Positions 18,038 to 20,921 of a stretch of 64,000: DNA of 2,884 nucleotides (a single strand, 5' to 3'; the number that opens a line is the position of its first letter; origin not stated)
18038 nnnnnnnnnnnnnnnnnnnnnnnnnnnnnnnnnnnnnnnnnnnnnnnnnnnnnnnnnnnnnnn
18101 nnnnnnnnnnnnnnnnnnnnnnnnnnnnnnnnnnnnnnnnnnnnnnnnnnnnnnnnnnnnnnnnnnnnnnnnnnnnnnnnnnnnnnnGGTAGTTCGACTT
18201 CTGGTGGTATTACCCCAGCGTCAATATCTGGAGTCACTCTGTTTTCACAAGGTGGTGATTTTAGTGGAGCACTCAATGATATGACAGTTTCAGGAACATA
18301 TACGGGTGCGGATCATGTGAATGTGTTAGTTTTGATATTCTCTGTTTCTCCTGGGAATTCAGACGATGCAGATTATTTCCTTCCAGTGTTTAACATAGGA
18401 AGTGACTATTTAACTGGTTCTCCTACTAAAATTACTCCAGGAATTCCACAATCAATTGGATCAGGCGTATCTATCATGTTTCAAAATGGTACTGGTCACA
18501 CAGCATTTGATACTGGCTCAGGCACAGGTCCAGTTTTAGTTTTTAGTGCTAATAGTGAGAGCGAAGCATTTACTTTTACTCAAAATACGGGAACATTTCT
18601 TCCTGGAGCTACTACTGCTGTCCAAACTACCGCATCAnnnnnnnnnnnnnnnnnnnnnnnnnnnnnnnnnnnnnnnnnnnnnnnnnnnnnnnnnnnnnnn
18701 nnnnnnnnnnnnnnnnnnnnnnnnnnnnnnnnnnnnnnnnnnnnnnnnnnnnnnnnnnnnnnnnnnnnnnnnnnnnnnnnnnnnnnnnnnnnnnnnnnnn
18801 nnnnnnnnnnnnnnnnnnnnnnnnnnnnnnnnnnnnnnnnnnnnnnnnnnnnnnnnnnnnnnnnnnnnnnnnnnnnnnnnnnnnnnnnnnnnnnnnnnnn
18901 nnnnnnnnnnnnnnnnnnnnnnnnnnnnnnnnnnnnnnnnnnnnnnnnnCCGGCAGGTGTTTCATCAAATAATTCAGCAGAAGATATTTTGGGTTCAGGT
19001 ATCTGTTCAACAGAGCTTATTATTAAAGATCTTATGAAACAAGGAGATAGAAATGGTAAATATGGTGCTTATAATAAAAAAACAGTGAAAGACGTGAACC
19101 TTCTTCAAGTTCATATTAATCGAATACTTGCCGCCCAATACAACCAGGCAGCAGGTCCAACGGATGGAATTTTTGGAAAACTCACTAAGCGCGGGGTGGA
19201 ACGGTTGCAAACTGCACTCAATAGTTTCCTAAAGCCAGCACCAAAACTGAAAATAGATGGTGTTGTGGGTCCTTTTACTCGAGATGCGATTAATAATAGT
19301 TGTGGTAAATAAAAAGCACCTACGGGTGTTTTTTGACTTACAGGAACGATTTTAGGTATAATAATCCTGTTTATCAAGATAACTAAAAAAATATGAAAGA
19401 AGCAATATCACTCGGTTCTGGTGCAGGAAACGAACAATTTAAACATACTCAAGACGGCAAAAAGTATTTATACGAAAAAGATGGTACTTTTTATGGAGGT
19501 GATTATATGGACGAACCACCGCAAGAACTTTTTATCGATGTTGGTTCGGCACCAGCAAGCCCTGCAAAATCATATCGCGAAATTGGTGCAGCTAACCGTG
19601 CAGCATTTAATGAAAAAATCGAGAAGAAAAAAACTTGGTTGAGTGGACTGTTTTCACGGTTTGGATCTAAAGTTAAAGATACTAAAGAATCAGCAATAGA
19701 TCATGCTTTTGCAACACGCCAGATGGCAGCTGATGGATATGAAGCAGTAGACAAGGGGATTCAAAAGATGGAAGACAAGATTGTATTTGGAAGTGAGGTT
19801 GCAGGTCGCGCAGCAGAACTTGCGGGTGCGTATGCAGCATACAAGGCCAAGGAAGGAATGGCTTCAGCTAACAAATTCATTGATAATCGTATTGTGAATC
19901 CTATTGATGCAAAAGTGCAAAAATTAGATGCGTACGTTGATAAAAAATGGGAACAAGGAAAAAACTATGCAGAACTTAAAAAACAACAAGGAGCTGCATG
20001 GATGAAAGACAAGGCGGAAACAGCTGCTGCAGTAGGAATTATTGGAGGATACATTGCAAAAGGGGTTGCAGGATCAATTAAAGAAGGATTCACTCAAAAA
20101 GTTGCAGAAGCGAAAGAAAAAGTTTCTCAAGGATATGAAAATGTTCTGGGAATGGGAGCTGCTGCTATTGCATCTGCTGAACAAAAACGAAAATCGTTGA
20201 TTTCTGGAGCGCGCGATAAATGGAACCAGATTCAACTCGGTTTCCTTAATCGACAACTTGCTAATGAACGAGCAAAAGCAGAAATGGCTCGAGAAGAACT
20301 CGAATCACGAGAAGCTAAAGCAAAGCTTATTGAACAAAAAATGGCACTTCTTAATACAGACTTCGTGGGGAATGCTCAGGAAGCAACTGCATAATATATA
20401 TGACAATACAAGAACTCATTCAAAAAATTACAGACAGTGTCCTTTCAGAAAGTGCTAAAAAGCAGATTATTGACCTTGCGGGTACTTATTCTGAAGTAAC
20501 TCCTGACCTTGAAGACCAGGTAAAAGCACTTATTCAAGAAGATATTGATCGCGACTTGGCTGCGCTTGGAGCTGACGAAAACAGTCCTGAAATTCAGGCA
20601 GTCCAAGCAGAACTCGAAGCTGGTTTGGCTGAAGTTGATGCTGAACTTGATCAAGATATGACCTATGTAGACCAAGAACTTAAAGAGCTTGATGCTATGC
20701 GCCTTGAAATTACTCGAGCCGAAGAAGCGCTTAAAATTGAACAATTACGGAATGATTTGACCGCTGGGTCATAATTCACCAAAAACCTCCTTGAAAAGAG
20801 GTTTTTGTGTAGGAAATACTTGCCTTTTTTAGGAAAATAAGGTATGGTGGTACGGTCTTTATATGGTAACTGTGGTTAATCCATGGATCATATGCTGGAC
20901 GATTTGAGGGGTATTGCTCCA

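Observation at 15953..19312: Giant beta-helix / GEVED / peptidoglycan-binding surface protein inserted directly after rplE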

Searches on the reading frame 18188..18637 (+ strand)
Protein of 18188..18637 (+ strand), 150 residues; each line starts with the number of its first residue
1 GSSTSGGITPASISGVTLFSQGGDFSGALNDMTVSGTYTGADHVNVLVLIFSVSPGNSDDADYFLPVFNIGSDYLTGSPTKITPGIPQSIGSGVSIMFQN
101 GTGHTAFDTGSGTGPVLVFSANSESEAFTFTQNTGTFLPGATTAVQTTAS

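Call 66: search_protein_representatives(protein=window:18188-18637:+)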
Query: 150 residues. Proteins with E-value up to 0.001 (for the whole library): 12; up to 1e-10: 4; up to 1e-30: 1. The best 12 are listed.
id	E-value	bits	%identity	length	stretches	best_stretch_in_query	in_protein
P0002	7.2e-64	230.3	77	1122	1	1-150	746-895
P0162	1.0e-12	64.5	35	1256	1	26-149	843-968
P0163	1.8e-12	63.7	42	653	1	28-150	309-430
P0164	2.0e-11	60.3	39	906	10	61-105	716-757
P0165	1.5e-08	51.0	32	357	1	26-149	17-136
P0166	4.9e-07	46.1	38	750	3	26-114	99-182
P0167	7.0e-07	45.6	38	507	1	5-112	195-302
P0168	5.4e-05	39.4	37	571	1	27-108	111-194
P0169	6.7e-05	39.1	38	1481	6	75-127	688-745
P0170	1.2e-04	38.3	42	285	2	15-109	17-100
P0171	5.0e-04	36.3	41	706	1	14-112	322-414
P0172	8.3e-04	35.6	41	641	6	62-105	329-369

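Call 67: search_protein_families(library=pfam, proteins=[P0162, P0163, P0164, P0165, P0166, P0167, P0169, P0171, P0172], max_evalue=0.001)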
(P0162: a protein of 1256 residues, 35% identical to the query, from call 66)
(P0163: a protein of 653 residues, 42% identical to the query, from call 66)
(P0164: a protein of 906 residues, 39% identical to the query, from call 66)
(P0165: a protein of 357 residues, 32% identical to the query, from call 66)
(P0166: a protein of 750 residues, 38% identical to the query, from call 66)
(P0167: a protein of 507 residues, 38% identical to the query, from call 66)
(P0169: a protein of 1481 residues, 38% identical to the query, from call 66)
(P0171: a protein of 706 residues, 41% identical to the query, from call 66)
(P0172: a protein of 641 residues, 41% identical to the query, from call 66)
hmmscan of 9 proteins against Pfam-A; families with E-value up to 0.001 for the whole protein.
P0162 (1256 aa): 3 families
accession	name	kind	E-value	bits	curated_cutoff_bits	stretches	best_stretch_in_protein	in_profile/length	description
PF20009.4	GEVED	-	3.1e-15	57.2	24.4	1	973-1046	1-77/78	GEVED domain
PF01471.23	PG_binding_1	-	1.2e-05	25.8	23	1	1162-1201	2-41/57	Putative peptidoglycan binding domain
PF13229.12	Beta_helix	-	1.6e-05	25.1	25.9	1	506-624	20-124/158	Right handed beta helix region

P0163 (653 aa): 2 families
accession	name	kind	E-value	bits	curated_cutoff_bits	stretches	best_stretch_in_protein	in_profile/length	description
PF20009.4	GEVED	-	3.5e-12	47.4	24.4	1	434-505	1-74/78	GEVED domain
PF01471.23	PG_binding_1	-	8.8e-05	23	23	0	579-643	4-55/57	Putative peptidoglycan binding domain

P0164 (906 aa): 2 families
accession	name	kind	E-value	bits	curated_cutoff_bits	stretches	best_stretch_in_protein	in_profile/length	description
PF07779.18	Cas1_AcylT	-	6.4e-47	160.9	27.3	7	695-725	80-114/482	10 TM Acyl Transferase domain found in Cas1p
PF16484.10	CPT_N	-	1.7e-14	53.9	27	0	433-467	8-41/47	Carnitine O-palmitoyltransferase N-terminus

P0165 (357 aa): 2 families
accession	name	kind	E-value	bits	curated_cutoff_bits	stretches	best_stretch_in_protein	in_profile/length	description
PF20009.4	GEVED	-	7.5e-17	62.4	24.4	1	141-216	1-78/78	GEVED domain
PF01471.23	PG_binding_1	-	5.7e-05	23.7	23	0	284-349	4-56/57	Putative peptidoglycan binding domain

P0166 (750 aa): 1 family
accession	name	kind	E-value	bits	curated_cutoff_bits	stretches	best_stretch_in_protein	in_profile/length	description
PF07963.17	N_methyl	-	1.1e-05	25.2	21.2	1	8-29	6-27/27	Prokaryotic N-terminal methylation motif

P0167 (507 aa): 1 family
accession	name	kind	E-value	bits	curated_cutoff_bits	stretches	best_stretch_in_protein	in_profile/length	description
PF20009.4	GEVED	-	7.5e-13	49.5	24.4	1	346-421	1-78/78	GEVED domain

P0169 (1481 aa): 2 families
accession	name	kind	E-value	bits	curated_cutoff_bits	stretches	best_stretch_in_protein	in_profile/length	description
PF12134.13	PRP8_domainIV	-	8.8e-06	25.9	25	0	736-804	76-142/230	PRP8 domain IV core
PF06322.17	Phage_NinH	-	0.0001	22.6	29.8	0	142-163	31-52/60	Phage NinH protein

P0171 (706 aa): 2 families
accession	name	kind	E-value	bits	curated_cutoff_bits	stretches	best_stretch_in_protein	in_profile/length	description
PF20009.4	GEVED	-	1.1e-14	55.5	24.4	1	458-532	2-78/78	GEVED domain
PF01471.23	PG_binding_1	-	2.2e-11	44.2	23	1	637-689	2-45/57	Putative peptidoglycan binding domain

P0172 (641 aa): 3 families
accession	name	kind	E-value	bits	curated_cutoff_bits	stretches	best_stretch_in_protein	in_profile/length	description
PF07779.18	Cas1_AcylT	-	1.6e-43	149.7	27.3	6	137-167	82-116/482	10 TM Acyl Transferase domain found in Cas1p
PF17405.8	Nrap_D4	-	2e-06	27.7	21.8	0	152-183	133-164/203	Nrap protein nucleotidyltransferase domain 4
PF21756.2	DacZ_T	-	0.00014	22.4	27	0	475-497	67-89/106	Probable sensor domain DacZ_T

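Call 86: search_solved_structures(query=A4, max_evalue=10, show_alignments=2)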
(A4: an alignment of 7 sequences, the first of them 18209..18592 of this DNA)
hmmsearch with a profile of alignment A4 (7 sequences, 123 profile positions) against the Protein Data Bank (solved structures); distinct sequences matched with E-value up to 10: 17.
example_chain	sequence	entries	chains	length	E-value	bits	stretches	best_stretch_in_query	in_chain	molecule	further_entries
5leb_A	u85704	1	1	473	4.5e-05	26.4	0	75-109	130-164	DDD_D12_06_D12_06_D12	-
5lec_A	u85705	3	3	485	0.0092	18.9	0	74-109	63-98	DDD_D12_12_D12_12_D12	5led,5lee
5le2_A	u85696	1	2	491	0.012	18.5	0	74-109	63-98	DDD_D12_15_D12_15_D12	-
5le7_A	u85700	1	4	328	0.11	15.5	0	74-109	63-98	DD_D12_13_D12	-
6f5e_A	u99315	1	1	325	0.13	15.2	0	75-109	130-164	DD_D12_10_47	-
5le8_A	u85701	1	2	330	0.16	14.9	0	74-109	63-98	DD_D12_15_D12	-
7dne_A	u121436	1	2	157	0.25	14.3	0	75-103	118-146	DARPin 5m3_D12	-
5le6_A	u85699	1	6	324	0.27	14.2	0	74-109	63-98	DD_D12_09_D12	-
5mla_B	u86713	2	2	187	0.29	14.1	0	76-113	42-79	darpin k55 | darpin 55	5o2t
5lel_A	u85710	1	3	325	0.29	14.1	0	74-109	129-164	DD_Off7_10_3G124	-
5lw2_A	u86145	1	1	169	0.34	13.8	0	75-103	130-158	DARPin_5m3_D12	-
5le4_A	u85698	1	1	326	0.52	13.3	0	74-109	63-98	DD_D12_11_D12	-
4j8y_A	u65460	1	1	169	0.63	13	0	33-110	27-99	DARPin_E3_5_D77S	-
9gtk_B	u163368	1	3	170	0.76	12.7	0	75-112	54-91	DARPin 784_F5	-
5le3_A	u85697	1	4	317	1.1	12.2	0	74-109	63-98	DD_D12_09_D12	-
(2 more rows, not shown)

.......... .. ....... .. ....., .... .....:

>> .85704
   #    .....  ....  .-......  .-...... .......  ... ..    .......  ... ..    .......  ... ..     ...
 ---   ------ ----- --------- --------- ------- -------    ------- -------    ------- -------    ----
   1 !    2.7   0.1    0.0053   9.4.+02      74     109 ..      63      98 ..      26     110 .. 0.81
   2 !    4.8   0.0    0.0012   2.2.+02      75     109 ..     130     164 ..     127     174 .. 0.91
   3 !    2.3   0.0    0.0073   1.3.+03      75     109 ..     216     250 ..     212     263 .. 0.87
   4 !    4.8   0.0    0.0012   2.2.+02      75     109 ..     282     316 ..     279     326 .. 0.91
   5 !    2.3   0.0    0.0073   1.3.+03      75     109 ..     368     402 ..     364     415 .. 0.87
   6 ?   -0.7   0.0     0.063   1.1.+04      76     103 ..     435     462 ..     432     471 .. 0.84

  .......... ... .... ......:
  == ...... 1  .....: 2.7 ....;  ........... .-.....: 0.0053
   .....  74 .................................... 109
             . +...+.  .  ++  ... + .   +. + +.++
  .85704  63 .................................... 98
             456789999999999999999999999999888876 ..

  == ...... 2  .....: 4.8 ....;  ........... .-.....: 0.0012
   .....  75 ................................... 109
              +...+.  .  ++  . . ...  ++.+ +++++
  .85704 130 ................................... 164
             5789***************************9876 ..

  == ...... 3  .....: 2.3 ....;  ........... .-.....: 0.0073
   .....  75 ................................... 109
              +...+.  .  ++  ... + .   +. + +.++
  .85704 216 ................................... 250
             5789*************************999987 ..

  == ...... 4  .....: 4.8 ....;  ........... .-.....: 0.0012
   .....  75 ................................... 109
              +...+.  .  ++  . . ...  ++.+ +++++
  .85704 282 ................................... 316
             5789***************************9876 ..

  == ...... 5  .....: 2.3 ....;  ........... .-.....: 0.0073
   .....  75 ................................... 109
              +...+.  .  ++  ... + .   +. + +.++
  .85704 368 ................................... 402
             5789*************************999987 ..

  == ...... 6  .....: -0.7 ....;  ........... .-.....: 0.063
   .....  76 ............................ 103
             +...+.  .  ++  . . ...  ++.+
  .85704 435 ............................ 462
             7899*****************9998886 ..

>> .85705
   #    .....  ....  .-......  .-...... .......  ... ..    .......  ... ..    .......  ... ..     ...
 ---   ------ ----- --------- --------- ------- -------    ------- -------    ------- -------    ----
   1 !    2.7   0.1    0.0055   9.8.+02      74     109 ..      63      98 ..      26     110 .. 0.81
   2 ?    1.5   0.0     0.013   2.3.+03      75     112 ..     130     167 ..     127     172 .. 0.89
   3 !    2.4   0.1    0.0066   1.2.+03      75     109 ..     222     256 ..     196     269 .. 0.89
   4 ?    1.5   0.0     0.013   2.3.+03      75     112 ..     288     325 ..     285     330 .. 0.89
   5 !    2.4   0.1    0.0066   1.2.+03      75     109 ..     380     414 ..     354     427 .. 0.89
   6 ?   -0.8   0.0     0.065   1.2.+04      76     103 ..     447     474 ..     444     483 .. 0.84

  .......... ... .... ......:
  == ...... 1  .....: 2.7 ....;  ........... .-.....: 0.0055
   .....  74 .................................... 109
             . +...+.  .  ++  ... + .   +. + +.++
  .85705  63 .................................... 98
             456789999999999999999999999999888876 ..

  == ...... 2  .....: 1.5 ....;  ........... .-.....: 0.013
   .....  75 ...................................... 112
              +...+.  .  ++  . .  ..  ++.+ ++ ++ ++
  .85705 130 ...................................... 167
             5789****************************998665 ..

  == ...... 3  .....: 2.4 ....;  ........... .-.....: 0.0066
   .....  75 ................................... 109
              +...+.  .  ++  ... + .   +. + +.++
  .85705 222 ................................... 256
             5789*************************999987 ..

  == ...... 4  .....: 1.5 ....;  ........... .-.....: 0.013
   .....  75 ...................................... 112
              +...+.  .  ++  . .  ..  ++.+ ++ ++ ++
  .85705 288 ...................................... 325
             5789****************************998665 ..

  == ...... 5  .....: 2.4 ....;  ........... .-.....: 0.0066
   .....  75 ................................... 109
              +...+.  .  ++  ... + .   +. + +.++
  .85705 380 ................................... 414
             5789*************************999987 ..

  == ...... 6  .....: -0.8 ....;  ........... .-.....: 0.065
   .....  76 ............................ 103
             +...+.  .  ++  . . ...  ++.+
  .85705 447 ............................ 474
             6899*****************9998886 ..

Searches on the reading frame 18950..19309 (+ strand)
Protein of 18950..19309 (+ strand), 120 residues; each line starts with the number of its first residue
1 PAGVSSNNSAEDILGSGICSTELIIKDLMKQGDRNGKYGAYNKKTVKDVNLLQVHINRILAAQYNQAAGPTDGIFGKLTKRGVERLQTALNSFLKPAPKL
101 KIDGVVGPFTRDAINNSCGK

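Call 39: search_protein_families(library=pfam, proteins=[window:18950-19309:+], max_evalue=0.1)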
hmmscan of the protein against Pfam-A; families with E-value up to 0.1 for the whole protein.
window:18950-19309:+ (120 aa): 2 families
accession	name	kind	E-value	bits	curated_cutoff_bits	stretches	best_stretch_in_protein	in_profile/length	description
PF01471.23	PG_binding_1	-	2.8e-06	27.8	23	1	58-114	10-57/57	Putative peptidoglycan binding domain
PF09374.15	PG_binding_3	-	0.012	16.2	24.6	0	83-115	3-32/76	Predicted Peptidoglycan domain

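Call 47: search_protein_families(library=ncbifam, proteins=[window:18950-19309:+], max_evalue=10)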
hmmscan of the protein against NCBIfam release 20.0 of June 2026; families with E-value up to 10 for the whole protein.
window:18950-19309:+ (120 aa): 2 families
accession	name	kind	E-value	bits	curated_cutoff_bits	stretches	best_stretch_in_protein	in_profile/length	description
TIGR03979.1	His_Ser_Rich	equivalog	0.039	13.9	121.65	1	59-89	141-169/190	His-Xaa-Ser repeat protein HxsA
NF052335.1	PdgHdaseHSB129560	equivalog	0.15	11.4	500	1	70-114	225-261/330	peptidoglycan hydrolase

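Call 124: search_protein_families(library=pfam, alignment_id=A7, max_evalue=0.01)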
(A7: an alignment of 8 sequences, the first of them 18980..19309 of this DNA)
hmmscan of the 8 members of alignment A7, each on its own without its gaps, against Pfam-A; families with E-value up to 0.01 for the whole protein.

A. member 1, window:18980-19309:+ (110 aa): 2 families
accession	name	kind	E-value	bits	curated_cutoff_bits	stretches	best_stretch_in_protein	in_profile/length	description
PF01471.23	PG_binding_1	-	2e-06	28.3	23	1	48-104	10-57/57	Putative peptidoglycan binding domain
PF09374.15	PG_binding_3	-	0.0093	16.6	24.6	0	73-105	3-32/76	Predicted Peptidoglycan domain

B. families by the number of members that match (of 8 scanned): 3 families
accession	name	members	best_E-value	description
PF01471.23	PG_binding_1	8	7.5e-10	Putative peptidoglycan binding domain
PF09374.15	PG_binding_3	7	8.7e-06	Predicted Peptidoglycan domain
PF24782.2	WD40_MABP1-WDR62_2nd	1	0.0017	MABP1/WDR62 second WD40 domain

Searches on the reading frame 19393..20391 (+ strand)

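Call 3: search_protein_families(library=pfam, proteins=[window:19393-20391:+], max_evalue=1)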
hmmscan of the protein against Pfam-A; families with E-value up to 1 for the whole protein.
window:19393-20391:+ (333 aa): 0 families

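Call 4: search_protein_families(library=ncbifam, proteins=[window:19393-20391:+], max_evalue=1)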
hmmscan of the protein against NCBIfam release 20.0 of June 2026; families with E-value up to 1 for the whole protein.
window:19393-20391:+ (333 aa): 1 family
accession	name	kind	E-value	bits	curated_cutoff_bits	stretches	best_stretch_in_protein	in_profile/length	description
NF040718.1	BcsP_of_Ic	exception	0.18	11.4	55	0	58-71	17-30/55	cellulose biosynthesis protein BcsP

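Call 76: search_protein_families(library=phrogs, proteins=[window:19393-20391:+], max_evalue=0.001)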
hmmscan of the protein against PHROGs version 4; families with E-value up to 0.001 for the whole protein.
window:19393-20391:+ (333 aa): 0 families

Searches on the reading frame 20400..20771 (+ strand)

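Call 3: search_protein_families(library=pfam, proteins=[window:20400-20771:+], max_evalue=1)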
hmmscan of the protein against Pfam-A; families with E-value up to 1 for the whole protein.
window:20400-20771:+ (124 aa): 6 families
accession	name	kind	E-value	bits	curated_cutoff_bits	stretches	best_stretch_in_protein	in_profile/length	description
PF10303.14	DUF2408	-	0.012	16.6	25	1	31-98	2-67/130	Protein of unknown function (DUF2408)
PF19801.4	DUF6284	-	0.018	15.5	27.4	1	63-105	23-64/86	Family of unknown function (DUF6284)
PF03938.19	OmpH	-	0.02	15.5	32.4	1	60-120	12-74/141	Outer membrane protein (OmpH-like)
PF04513.17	Baculo_PEP_C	-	0.04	14.4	38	1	29-111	10-94/140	Baculovirus polyhedron envelope protein, PEP, C terminus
PF18391.7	CHIP_TPR_N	-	0.06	14.5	26.7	1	36-90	19-69/83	CHIP N-terminal tetratricopeptide repeat domain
PF07889.17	DUF1664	-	0.4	11.2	34.6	1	60-111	52-103/124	Protein of unknown function (DUF1664)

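Call 4: search_protein_families(library=ncbifam, proteins=[window:20400-20771:+], max_evalue=1)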
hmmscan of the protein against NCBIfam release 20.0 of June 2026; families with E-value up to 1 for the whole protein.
window:20400-20771:+ (124 aa): 3 families
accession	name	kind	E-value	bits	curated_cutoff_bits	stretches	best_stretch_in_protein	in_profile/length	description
TIGR04120.1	DNA_lig_bact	equivalog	0.035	13.1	400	1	2-71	55-124/526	cisplatin damage response ATP-dependent DNA ligase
NF009120.0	PRK12472.1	subfamily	0.12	11.1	369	1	48-109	243-304/508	hypothetical protein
TIGR03998.1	thiol_BshC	equivalog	0.21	10.4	265.8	1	13-106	374-470/529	bacillithiol biosynthesis cysteine-adding enzyme BshC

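Call 76: search_protein_families(library=phrogs, proteins=[window:20400-20771:+], max_evalue=0.001)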
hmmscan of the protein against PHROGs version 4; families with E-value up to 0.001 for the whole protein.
window:20400-20771:+ (124 aa): 0 families
